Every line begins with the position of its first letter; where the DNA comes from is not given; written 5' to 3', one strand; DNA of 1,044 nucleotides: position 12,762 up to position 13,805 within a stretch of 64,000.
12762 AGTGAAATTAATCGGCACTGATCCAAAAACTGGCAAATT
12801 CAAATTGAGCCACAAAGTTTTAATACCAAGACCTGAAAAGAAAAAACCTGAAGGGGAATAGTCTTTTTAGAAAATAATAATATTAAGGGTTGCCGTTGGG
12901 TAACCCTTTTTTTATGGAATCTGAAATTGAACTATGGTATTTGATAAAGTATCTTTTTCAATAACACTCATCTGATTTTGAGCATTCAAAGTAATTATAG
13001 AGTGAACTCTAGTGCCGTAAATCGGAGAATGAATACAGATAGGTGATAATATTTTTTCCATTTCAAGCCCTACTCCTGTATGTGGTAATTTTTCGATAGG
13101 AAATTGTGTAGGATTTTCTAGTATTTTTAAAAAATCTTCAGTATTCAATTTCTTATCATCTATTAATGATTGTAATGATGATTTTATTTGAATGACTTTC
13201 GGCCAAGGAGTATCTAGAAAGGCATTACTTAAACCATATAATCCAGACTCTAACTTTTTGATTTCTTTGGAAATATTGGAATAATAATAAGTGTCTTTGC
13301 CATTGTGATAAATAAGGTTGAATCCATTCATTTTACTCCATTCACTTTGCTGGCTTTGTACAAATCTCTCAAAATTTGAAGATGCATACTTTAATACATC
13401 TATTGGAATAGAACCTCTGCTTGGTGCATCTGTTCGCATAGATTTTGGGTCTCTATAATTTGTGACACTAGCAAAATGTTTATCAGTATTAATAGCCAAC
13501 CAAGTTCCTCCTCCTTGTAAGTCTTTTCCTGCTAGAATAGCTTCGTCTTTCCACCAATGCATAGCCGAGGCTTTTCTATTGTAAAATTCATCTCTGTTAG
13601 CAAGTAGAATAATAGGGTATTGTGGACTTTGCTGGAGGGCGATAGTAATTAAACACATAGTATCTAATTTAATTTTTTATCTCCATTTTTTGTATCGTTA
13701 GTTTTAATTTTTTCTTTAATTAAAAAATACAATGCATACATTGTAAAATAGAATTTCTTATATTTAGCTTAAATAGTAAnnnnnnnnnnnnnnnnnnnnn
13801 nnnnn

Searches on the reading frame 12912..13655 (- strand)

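Call 3: search_protein_families(library=pfam, proteins=[window:12912-13655:-], max_evalue=0.01)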
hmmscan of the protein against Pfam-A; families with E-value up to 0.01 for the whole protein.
window:12912-13655:- (247 aa): 1 family
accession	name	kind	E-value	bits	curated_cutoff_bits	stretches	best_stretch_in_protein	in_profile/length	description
PF05742.17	TANGO2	-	2e-64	218.6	22.6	1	1-235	2-254/257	Transport and Golgi organisation 2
